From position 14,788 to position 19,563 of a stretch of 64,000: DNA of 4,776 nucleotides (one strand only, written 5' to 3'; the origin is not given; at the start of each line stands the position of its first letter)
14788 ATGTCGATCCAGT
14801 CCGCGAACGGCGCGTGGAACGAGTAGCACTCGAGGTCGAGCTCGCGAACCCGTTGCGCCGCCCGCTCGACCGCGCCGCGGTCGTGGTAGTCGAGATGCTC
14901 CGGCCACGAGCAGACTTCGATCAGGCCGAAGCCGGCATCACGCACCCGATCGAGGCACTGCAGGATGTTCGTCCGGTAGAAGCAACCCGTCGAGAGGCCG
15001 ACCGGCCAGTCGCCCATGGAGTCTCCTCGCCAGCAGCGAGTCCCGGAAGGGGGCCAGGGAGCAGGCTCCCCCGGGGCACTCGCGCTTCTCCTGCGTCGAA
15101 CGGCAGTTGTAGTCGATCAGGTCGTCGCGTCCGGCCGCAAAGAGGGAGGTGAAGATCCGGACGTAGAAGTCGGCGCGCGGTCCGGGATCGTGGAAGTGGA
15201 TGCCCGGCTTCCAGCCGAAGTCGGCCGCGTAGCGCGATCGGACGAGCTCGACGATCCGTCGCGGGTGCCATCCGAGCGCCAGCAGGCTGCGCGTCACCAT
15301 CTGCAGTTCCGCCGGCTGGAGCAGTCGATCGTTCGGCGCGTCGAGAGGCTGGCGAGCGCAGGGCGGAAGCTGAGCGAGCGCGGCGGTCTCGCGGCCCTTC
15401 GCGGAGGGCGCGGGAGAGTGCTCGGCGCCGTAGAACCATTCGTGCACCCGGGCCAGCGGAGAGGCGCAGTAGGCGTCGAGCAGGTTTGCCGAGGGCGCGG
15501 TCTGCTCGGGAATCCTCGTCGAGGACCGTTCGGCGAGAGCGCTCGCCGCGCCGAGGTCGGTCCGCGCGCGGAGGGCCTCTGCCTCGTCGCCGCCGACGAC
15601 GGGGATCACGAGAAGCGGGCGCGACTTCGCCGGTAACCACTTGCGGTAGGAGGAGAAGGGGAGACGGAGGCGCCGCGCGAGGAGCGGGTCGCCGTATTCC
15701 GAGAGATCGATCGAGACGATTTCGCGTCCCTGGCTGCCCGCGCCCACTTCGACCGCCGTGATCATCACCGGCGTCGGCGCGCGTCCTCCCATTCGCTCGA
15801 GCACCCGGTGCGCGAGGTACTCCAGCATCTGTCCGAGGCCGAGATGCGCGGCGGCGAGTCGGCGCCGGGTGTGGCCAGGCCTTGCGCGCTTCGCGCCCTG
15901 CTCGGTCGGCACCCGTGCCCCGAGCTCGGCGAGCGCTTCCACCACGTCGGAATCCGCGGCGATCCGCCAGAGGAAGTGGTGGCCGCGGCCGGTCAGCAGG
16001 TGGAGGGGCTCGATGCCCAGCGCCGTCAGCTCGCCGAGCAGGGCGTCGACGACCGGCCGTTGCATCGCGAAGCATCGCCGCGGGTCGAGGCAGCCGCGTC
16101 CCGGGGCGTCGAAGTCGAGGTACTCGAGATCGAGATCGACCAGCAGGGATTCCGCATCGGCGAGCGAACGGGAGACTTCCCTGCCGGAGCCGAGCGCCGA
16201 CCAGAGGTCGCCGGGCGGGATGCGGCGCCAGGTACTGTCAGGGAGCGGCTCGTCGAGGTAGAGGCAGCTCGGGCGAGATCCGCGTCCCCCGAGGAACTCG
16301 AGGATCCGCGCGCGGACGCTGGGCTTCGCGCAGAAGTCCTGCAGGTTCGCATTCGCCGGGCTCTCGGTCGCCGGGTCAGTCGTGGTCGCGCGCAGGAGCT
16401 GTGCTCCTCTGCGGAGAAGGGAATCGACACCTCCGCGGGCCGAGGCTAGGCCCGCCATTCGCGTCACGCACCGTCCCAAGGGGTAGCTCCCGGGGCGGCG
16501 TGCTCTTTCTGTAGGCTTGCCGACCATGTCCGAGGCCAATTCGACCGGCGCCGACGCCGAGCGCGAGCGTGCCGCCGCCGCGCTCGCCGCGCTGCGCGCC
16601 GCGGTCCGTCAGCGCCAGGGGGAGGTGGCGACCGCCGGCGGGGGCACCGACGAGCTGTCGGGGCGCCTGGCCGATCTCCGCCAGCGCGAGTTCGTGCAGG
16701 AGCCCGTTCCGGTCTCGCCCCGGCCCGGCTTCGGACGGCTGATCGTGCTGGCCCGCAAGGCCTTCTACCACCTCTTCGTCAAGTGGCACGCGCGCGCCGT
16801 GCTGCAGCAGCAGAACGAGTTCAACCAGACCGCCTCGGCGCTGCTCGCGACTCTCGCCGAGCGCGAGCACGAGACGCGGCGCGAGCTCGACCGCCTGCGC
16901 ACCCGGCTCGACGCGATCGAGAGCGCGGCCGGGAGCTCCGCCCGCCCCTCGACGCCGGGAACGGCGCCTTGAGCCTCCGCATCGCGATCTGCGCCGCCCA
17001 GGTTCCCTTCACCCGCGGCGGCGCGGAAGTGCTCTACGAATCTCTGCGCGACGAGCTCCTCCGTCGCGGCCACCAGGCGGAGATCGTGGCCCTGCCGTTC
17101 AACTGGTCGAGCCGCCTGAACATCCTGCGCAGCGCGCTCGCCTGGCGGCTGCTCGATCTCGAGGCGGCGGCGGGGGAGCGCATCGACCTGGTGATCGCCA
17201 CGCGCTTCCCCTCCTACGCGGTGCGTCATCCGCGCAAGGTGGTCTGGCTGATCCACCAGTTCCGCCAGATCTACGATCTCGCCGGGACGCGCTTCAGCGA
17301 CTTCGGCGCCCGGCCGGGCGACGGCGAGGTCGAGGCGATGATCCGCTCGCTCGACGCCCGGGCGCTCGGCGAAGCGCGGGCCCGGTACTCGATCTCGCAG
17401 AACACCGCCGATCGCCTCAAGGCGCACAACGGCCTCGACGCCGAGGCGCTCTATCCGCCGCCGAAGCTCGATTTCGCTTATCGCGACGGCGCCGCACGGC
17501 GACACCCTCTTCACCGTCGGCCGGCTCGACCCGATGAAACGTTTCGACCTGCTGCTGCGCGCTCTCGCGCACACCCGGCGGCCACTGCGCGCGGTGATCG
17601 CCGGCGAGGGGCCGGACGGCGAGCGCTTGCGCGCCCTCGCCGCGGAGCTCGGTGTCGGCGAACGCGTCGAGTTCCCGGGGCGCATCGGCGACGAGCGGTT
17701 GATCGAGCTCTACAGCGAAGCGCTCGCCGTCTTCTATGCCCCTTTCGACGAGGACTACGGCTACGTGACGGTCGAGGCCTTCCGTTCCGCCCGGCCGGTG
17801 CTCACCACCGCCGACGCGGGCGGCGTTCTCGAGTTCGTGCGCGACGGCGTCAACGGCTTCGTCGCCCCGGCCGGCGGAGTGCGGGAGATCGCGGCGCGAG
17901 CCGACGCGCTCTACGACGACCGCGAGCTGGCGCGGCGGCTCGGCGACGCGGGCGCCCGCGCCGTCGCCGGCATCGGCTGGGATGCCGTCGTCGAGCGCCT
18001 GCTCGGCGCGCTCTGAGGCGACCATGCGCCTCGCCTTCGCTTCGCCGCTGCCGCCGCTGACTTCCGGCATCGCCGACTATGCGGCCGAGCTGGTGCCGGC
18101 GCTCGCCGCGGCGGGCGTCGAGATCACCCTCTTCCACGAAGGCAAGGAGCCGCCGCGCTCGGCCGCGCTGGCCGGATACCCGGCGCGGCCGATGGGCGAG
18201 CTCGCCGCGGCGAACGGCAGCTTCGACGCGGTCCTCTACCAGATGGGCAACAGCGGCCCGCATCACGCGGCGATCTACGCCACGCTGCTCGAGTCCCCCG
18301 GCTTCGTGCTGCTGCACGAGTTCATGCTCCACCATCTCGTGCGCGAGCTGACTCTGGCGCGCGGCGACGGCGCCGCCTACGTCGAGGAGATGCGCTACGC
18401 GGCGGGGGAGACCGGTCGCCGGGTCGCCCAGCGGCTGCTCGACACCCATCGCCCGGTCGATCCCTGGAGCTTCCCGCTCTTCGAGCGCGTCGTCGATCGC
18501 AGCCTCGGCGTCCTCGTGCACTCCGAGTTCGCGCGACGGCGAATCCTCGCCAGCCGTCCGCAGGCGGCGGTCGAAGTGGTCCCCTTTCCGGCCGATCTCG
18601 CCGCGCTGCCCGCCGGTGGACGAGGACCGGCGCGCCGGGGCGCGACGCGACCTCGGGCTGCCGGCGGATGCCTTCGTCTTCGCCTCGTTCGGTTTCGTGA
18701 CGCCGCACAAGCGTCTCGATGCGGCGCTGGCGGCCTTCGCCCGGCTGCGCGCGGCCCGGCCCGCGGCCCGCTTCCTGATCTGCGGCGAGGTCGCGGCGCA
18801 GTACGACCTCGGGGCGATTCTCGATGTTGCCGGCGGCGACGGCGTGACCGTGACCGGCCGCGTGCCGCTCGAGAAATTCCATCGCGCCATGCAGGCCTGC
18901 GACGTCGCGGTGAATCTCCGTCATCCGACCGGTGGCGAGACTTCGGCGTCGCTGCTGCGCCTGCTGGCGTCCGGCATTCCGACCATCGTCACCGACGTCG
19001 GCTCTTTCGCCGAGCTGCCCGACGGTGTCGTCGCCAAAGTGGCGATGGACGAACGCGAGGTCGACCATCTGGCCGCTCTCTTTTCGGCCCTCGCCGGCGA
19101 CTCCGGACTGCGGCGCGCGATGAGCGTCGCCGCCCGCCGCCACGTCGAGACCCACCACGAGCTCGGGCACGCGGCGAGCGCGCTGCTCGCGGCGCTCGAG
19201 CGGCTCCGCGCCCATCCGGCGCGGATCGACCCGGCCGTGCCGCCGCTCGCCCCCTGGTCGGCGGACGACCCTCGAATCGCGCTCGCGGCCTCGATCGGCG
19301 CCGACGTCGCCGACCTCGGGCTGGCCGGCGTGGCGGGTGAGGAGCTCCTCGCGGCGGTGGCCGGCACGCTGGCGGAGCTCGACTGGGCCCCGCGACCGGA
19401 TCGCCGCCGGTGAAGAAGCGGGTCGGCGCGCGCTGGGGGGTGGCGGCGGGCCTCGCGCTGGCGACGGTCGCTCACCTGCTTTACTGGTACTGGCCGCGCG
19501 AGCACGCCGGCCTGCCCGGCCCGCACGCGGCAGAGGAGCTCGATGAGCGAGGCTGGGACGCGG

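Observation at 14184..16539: PriS-like primase-polymerase (AEP) fold protein overlapping an Endo IV/xylose-isomerase-like TIM barrel at the head of a glycosyltransferase operon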

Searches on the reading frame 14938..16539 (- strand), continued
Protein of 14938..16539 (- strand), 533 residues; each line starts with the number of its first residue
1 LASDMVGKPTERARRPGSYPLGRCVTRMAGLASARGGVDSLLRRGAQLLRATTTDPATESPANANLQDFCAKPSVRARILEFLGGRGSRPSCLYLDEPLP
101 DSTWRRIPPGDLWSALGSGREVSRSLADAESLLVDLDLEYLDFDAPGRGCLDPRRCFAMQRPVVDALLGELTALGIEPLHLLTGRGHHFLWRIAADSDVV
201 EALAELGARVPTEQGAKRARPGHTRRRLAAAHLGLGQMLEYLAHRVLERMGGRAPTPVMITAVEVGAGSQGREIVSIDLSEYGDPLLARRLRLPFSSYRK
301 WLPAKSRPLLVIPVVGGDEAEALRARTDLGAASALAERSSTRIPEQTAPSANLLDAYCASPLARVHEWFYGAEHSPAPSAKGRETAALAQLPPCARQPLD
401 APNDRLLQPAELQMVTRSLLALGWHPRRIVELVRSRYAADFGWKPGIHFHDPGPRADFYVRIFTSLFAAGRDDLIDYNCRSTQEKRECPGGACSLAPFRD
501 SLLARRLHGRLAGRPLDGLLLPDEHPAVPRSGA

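Call 79: search_protein_families(library=pfam, proteins=[L155:641-2359:-, L155:3105-4007:+, L155:4065-4886:-, L155:4879-5694:-, L155:7424-8170:+, L155:8459-9607:+, L155:10105-11826:-, L155:9597-10085:-, L155:203-607:+], max_evalue=0.001)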
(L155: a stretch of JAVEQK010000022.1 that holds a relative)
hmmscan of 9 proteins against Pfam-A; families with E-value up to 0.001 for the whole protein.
L155:641-2359:- (572 aa): 2 families
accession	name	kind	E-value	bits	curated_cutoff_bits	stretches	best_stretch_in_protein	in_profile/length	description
PF00999.27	Na_H_Exchanger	-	2.2e-57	195.1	26.2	1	14-371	4-366/375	Sodium/hydrogen exchanger, transmembrane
PF02254.24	TrkA_N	-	9.5e-22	77.9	23.8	1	407-519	1-113/116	TrkA-N domain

L155:3105-4007:+ (300 aa): 1 family
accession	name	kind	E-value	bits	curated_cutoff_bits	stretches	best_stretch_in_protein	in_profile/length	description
PF00582.32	Usp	-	7.8e-52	176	24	2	150-291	2-141/141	Universal stress protein family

L155:4065-4886:- (273 aa): 1 family
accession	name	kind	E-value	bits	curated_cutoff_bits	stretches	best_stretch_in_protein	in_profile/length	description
PF02735.22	Ku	-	3.7e-42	144.8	25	1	21-198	2-186/190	Ku70/Ku80 beta-barrel domain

L155:4879-5694:- (271 aa): 1 family
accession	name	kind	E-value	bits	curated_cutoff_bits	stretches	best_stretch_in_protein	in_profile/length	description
PF02735.22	Ku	-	2.8e-35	122.4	25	1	25-202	3-190/190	Ku70/Ku80 beta-barrel domain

L155:7424-8170:+ (248 aa): 1 family
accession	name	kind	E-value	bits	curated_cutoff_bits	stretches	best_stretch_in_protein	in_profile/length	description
PF03167.25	UDG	-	8.9e-10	39.2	24.3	1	60-227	7-123/141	Uracil DNA glycosylase superfamily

L155:8459-9607:+ (382 aa): 10 families
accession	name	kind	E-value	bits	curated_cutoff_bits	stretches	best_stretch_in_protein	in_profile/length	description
PF13738.12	Pyr_redox_3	-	3e-38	132.3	30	1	66-348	1-305/305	Pyridine nucleotide-disulphide oxidoreductase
PF07992.20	Pyr_redox_2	-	2.8e-28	99.6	26.1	1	64-362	2-286/291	Pyridine nucleotide-disulphide oxidoreductase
PF00070.33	Pyr_redox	-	3.5e-07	31.1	22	1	221-279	1-61/82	Pyridine nucleotide-disulphide oxidoreductase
PF03486.20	HI0933_like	-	6.6e-06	26.2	50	0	131-188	105-163/244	HI0933-like protein Rossmann domain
PF01266.30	DAO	-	2.5e-05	24.4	27.9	0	65-96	2-32/353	FAD dependent oxidoreductase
PF13434.12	Lys_Orn_oxgnase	-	8e-05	22.4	21.3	1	136-260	99-232/339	L-lysine 6-monooxygenase/L-ornithine 5-monooxygenase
PF01134.28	GIDA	-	0.00011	21.9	22.1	0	65-103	2-36/391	Glucose inhibited division protein A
PF01593.30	Amino_oxidase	-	0.00017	21.4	19.8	0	149-188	216-255/443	Flavin containing amine oxidoreductase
PF13450.12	NAD_binding_8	-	0.00025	21.7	21.9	0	67-103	1-36/68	NAD(P)-binding Rossmann-like domain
PF13454.12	NAD_binding_9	-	0.00045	20.7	21.8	0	154-189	119-154/155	FAD-NAD(P)-binding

L155:10105-11826:- (573 aa): 5 families
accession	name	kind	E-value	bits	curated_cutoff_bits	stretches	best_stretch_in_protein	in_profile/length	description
PF14791.11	DNA_pol_B_thumb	-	2.5e-22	78.9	25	1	256-316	1-63/63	DNA polymerase beta thumb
PF14716.13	HHH_8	-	4.1e-22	78.8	30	1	4-78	2-72/73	Helix-hairpin-helix domain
PF14520.12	HHH_5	-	4e-17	62.9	27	2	95-150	3-56/57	Helix-hairpin-helix domain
PF02811.25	PHP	-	2.6e-07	31.6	26.4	1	341-504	1-164/164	PHP domain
PF14792.12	DNA_pol_B_palm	-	1.8e-05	25.4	25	1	171-210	14-53/113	DNA polymerase beta palm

L155:9597-10085:- (162 aa): 1 family
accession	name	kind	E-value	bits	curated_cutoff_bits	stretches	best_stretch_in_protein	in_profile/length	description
PF00293.34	NUDIX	-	9.2e-17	61.7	21.1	1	4-129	5-133/134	NUDIX domain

L155:203-607:+ (134 aa): 0 families

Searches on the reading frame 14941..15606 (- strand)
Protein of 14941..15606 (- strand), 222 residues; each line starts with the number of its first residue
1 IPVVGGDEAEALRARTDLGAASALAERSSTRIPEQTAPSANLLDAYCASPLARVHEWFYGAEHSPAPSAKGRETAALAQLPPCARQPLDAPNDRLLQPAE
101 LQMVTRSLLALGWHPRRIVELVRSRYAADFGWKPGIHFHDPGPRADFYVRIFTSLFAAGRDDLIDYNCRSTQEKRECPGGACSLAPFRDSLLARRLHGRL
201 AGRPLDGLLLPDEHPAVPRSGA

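Call 32: predict_structure(alignment_id=A2)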
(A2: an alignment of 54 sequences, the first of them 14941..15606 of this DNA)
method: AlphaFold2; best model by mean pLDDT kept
length: 222 residues; sequences in the alignment: 54
mean_pLDDT: 84.6   pTM: 0.77
mean pLDDT of the five models: 84.6, 82.7, 82.2, 82.0, 81.7
residues with pLDDT >= 90: 121; 70-90: 58; 50-70: 36; < 50: 7
segments of 3 or more residues with pLDDT < 50: none
pLDDT, mean of each block of 10 residues (from residue 1): 67 90 84 75 92 92 68 88 95 93 96 93 92 79 94 95 96 90 92 88 54 56 43
secondary structure, 60 per line:
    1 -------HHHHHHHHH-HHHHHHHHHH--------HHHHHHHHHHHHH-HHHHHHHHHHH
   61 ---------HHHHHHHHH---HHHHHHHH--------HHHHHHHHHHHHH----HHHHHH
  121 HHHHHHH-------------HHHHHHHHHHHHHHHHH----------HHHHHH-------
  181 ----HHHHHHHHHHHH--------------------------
elements in order: H8-16 H18-27 H36-48 H50-60 H70-78 H82-89 H98-110 H115-127 H141-157 H168-173 H185-196

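Call 36: fold_search(model_id=the predicted structure, library=pdb)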
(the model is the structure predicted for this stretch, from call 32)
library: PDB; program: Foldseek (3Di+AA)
matches with E <= 10: 15; with E <= 0.001: 0
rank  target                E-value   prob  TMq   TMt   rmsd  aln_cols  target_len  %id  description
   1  6cnz_F                4.1e+00  0.03  0.15  0.19  15.4       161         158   14  Crystal Structure of Chorismate Mutase from Burkholderia thailandensis (released 2018-03-21)
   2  4iul_A                5.2e+00  0.02  0.15  0.14  15.2       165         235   14  MIF4G domain of DAP5 (released 2013-03-27)
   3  2w6j_B                6.0e+00  0.02  0.12  0.07  13.5       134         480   18  Low resolution structures of bovine mitochondrial F1-ATPase during controlled dehydration: Hydration State 5. (released 2009-10-27)
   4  7l7b_F                7.4e+00  0.02  0.14  0.12  16.5       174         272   10  Clostridioides difficile RNAP with fidaxomicin (released 2022-02-02)
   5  6iz1                  7.7e+00  0.01  0.12  0.12  14.4       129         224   11  Crystal Structure Analysis of a Eukaryotic Membrane Protein (released 2019-05-01)
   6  6h2f_F                8.1e+00  0.01  0.10  0.08  23.6       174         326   16  Structure of the pre-pore AhlB of the tripartite alpha-pore forming toxin, AHL, from Aeromonas hydrophila. (released 2019-07-10)
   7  8foi_A                8.5e+00  0.03  0.16  0.12  13.5       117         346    8  Native GABA-A receptor from the mouse brain, alpha1-beta2-gamma2 subtype, in complex with GABA and allopregnanolone (released 2023-09-20)
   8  5znz_D                8.5e+00  0.03  0.16  0.09  11.4       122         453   12  Structure of mDR3 DD with MBP tag mutant-I387V (released 2019-04-17)
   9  6am3_X                8.5e+00  0.01  0.13  0.16  13.7       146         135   12  Regulator of G protein signaling (RGS) 17 in complex with Ca2+ (released 2019-02-13)
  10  8f2r_C                9.0e+00  0.03  0.16  0.18  12.8       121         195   10  Human CCC complex (released 2023-05-24)
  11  5cfb_C                9.0e+00  0.02  0.14  0.11  14.1       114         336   12  Crystal Structure of Human Glycine Receptor alpha-3 Bound to Strychnine (released 2015-09-30)
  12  5d1r_B                9.0e+00  0.01  0.10  0.10  16.5       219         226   15  Crystal structure of Mycobacterium tuberculosis Rv1816 transcriptional regulator. (released 2015-09-30)
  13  6ayi_B                9.4e+00  0.02  0.17  0.24  15.1       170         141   11  Escherichia coli GusR (released 2017-12-20)
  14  8rh8_A                9.4e+00  0.02  0.14  0.11  14.7       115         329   13  CryoEM structure of human rho1 GABAA receptor in complex with GABA and estradiol in desensitized state (released 2024-08-28)
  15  6wag_B                9.9e+00  0.06  0.20  0.22   7.4       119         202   16  Crystal Structure of SmcR S76A from Vibrio Vulnificus (released 2020-06-17)

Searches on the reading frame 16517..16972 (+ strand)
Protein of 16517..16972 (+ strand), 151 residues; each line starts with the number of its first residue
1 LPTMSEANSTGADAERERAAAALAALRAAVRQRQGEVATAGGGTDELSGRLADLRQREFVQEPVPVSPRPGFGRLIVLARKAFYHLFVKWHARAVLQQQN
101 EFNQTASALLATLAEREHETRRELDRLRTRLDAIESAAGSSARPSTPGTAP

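Call 3: search_protein_families(library=pfam, proteins=[window:16517-16972:+], max_evalue=0.1)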
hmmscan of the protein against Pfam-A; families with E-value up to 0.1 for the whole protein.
window:16517-16972:+ (151 aa): 1 family
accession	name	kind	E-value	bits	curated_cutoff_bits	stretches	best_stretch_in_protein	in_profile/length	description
PF05929.16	Phage_GPO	-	0.091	12.8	33.6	0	88-148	202-259/268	Phage capsid scaffolding protein (GPO) serine peptidase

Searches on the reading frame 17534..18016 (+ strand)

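Call 3: search_protein_families(library=pfam, proteins=[window:17534-18016:+], max_evalue=0.1)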
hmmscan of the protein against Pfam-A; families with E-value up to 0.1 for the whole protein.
window:17534-18016:+ (160 aa): 3 families
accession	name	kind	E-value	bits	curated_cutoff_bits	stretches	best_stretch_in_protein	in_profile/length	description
PF00534.26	Glycos_transf_1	-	1.6e-27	96.6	26.4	1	1-141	27-170/172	Glycosyl transferases group 1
PF13692.12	Glyco_trans_1_4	-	5.4e-21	75.8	27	1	2-129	15-142/142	Glycosyl transferases group 1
PF13524.12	Glyco_trans_1_2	-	0.0046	17.4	25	1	7-157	5-143/144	Glycosyl transferase-like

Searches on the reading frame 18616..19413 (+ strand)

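Call 3: search_protein_families(library=pfam, proteins=[window:18616-19413:+], max_evalue=0.1)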
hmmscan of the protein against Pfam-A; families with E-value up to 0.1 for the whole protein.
window:18616-19413:+ (265 aa): 4 families
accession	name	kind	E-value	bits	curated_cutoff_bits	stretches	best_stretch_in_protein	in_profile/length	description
PF00534.26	Glycos_transf_1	-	1.1e-14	54.8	26.4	1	10-175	6-171/172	Glycosyl transferases group 1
PF13692.12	Glyco_trans_1_4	-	1.5e-13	51.7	27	1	24-159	6-139/142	Glycosyl transferases group 1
PF13524.12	Glyco_trans_1_2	-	3.1e-09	37.3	25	1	43-192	8-144/144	Glycosyl transferase-like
PF19953.4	EACC1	-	0.02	15.3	23.6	1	146-195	3-51/107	Effector Associated Constant Component 1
